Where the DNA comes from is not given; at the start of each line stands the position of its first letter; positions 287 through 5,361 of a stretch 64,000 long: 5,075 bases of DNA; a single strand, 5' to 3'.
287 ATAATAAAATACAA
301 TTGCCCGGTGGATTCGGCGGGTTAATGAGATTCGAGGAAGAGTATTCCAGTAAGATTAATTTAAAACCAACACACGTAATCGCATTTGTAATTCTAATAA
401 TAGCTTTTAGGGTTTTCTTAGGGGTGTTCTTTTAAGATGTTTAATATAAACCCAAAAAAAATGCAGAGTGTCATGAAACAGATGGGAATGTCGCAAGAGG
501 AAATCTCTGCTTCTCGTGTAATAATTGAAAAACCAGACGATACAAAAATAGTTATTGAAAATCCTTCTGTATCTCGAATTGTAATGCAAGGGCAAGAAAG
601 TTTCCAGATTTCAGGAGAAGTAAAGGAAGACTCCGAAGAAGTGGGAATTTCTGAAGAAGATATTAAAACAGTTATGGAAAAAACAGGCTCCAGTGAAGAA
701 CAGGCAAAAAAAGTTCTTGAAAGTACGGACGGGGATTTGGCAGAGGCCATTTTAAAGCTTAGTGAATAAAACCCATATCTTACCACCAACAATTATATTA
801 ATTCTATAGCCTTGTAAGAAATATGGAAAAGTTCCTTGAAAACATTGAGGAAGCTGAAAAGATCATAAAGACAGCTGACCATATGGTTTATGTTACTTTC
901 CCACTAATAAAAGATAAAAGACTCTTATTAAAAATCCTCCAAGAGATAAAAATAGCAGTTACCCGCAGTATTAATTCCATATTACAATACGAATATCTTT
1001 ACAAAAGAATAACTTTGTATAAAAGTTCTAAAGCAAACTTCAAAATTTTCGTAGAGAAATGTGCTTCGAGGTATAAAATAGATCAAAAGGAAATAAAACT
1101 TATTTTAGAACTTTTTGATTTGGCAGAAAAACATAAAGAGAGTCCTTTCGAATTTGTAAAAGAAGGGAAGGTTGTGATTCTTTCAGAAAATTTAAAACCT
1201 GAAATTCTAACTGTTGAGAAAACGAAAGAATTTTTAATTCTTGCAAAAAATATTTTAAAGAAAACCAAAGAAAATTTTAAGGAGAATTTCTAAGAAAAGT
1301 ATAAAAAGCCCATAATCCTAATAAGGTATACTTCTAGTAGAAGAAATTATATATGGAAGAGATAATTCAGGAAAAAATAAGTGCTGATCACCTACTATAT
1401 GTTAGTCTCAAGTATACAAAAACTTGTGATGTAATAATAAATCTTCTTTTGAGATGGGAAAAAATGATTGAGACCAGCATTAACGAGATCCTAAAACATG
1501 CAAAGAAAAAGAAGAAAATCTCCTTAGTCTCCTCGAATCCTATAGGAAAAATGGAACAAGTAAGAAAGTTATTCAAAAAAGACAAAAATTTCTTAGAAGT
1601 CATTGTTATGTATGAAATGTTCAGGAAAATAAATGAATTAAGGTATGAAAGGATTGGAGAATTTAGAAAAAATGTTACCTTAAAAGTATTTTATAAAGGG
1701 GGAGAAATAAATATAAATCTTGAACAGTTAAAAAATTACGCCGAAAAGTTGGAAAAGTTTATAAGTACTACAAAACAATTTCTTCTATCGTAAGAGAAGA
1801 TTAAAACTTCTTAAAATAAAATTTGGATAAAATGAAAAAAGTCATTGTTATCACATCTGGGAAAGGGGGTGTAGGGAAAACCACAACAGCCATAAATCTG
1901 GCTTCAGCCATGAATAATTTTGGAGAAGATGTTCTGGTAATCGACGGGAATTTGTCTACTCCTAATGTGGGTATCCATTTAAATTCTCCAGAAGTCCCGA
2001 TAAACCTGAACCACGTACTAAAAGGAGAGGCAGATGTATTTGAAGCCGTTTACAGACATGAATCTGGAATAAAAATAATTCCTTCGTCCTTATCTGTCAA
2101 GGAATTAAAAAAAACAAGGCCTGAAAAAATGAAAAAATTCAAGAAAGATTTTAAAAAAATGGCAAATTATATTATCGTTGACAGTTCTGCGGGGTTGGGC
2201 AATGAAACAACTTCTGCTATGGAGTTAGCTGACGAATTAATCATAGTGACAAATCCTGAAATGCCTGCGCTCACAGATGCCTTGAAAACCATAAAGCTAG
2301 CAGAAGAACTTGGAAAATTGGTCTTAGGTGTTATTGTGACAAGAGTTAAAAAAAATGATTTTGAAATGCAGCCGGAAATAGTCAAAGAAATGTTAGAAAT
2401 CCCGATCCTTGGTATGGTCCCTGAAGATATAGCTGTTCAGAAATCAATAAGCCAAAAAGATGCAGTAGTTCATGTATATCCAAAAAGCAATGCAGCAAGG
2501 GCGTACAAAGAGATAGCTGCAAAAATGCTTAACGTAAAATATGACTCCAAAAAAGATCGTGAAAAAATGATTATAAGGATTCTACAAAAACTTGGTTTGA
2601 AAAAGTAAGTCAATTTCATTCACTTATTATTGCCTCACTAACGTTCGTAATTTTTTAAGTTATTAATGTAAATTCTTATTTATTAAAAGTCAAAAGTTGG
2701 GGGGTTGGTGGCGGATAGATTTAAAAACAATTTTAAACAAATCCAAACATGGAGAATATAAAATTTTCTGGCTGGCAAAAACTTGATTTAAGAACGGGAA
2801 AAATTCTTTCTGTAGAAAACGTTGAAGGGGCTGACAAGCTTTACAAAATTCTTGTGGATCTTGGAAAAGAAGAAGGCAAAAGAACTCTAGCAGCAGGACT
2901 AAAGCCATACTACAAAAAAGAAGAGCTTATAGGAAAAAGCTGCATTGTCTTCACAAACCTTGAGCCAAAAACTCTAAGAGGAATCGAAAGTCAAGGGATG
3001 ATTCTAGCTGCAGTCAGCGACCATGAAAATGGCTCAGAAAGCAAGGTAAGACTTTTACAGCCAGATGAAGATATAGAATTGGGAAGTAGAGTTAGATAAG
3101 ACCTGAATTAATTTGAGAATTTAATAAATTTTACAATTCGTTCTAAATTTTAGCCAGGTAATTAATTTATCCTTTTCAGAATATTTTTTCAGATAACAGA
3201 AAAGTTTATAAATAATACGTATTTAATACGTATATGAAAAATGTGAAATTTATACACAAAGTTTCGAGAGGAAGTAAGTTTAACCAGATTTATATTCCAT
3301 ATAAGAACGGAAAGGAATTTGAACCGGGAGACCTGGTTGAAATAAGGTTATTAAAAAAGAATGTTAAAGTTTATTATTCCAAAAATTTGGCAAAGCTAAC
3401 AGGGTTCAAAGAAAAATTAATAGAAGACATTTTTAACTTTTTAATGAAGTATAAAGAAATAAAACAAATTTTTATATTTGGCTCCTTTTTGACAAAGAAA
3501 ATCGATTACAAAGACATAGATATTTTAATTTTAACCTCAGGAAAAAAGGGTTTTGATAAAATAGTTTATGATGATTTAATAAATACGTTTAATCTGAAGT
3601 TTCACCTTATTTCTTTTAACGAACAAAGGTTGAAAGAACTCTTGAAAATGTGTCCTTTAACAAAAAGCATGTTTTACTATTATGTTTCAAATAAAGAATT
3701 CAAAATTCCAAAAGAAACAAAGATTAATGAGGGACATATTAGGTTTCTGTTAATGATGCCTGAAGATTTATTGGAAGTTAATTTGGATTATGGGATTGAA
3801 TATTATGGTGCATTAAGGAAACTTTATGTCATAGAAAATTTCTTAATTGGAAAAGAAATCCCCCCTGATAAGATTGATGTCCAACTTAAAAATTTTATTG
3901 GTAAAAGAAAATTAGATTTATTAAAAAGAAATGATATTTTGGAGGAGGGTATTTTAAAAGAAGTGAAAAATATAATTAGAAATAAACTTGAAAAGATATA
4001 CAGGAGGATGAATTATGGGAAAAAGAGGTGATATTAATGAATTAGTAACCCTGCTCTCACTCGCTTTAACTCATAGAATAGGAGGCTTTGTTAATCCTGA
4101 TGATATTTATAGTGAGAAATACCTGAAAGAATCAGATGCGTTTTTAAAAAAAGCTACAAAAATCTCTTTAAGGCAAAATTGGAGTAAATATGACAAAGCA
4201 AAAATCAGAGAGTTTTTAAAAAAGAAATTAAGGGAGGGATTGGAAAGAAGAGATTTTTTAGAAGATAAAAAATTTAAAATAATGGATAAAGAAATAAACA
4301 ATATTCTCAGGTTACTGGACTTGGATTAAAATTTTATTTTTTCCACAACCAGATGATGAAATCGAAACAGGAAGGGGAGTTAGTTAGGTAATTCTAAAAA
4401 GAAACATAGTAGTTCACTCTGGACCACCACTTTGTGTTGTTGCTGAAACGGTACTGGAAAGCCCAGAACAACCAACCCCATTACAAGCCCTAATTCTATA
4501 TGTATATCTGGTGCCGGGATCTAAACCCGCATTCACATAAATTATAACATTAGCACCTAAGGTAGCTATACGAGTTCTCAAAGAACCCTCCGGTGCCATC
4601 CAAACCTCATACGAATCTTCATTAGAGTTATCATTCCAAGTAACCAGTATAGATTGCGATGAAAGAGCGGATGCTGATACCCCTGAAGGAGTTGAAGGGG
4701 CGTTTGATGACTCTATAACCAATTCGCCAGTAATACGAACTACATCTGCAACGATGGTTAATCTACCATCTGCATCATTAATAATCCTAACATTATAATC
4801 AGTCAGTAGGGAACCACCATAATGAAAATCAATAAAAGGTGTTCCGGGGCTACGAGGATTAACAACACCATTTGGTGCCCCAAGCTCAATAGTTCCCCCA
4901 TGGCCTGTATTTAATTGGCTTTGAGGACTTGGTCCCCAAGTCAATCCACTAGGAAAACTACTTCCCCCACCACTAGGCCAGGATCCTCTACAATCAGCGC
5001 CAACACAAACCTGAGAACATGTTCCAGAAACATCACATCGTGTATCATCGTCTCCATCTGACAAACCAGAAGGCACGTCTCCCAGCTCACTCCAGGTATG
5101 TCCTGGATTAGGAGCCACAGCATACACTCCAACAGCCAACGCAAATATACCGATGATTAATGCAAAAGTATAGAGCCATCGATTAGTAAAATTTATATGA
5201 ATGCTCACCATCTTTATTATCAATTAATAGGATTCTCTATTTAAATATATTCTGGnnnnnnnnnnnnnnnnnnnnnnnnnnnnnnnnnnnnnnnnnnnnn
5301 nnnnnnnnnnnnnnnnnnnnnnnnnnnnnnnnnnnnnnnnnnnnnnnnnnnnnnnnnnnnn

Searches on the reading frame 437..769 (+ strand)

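Call 61: search_protein_families(library=pfam, proteins=[window:437-769:+], max_evalue=0.001)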
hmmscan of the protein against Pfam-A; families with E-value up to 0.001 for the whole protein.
window:437-769:+ (110 aa): 3 families
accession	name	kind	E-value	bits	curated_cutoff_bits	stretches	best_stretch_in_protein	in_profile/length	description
PF01849.23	NAC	-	3e-16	59.5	21.3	1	6-64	1-56/57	NAC domain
PF19026.7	UBA_HYPK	-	4.6e-07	29.6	27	1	69-108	1-40/41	HYPK UBA domain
PF14555.12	UBA_4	-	7e-06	26.2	21.8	1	73-105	1-33/43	UBA-like domain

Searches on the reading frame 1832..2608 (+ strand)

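Call 61: search_protein_families(library=pfam, proteins=[window:1832-2608:+], max_evalue=0.001)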
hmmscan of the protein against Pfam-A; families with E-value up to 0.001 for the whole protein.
window:1832-2608:+ (258 aa): 8 families
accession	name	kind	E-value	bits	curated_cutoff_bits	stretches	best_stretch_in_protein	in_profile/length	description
PF01656.29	CbiA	-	2.4e-21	76.4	25.4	1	5-210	1-123/125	CobQ/CobB/MinD/ParA nucleotide binding domain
PF13614.12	AAA_31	-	2.8e-21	76.7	27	1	3-155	2-165/177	AAA domain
PF10609.15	ParA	-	1.2e-20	74.4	27.1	1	2-232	3-245/246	NUBPL iron-transfer P-loop NTPase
PF00142.24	Fer4_NifH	-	7.8e-15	55.5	25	2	130-236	138-248/271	4Fe-4S iron sulfur cluster binding proteins, NifH/frxC family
PF06564.18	CBP_BcsQ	-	2.1e-11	44.3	21.3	1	4-231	3-232/234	Cellulose biosynthesis protein BcsQ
PF13500.12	AAA_26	-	2.3e-08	34.6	27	1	130-203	125-195/198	AAA domain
PF09140.17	MipZ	-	1.1e-06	28.7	20.7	1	3-141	1-130/262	ATPase MipZ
PF02374.21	ArsA_ATPase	-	3.7e-05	23.5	24.3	1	5-37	3-35/305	Anion-transporting ATPase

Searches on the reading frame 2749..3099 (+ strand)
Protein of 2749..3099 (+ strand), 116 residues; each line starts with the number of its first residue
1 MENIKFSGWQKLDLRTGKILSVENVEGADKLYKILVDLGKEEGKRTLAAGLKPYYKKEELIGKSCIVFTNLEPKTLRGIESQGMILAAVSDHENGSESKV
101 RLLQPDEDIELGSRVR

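Call 61: search_protein_families(library=pfam, proteins=[window:2749-3099:+], max_evalue=0.001)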
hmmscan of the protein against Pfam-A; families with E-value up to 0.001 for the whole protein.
window:2749-3099:+ (116 aa): 1 family
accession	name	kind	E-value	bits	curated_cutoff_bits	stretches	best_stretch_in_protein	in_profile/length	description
PF01588.26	tRNA_bind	-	2.1e-27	95.5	27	1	14-114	1-96/96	Putative tRNA binding domain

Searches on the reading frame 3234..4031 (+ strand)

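Call 61: search_protein_families(library=pfam, proteins=[window:3234-4031:+], max_evalue=0.001)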
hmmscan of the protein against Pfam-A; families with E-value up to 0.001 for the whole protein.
window:3234-4031:+ (265 aa): 2 families
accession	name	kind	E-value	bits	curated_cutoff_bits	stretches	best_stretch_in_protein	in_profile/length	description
PF18765.7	Polbeta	-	2.3e-08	34.5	26.9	1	64-132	1-73/93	Polymerase beta, Nucleotidyltransferase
PF01909.29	NTP_transf_2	-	4.3e-05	24.2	21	1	69-152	10-70/93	Nucleotidyltransferase domain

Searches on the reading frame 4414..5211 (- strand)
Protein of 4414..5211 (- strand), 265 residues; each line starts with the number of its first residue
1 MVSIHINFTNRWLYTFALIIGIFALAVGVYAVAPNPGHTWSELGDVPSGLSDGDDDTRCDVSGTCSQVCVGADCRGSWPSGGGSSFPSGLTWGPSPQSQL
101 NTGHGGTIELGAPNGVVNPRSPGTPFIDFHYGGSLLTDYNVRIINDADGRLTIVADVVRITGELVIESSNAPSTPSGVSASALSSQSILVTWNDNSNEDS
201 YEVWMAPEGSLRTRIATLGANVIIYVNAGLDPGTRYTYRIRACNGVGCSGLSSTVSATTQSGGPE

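Call 61: search_protein_families(library=pfam, proteins=[window:4414-5211:-], max_evalue=0.001)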
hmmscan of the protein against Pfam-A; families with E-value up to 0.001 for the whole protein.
window:4414-5211:- (265 aa): 2 families
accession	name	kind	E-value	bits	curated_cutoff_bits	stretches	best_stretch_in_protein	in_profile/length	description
PF00041.27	fn3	-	1.3e-09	38.6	25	1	173-256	1-82/84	Fibronectin type III domain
PF16656.11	Pur_ac_phosph_N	-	3.7e-05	24.6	30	1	178-259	4-93/93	Purple acid Phosphatase, N-terminal domain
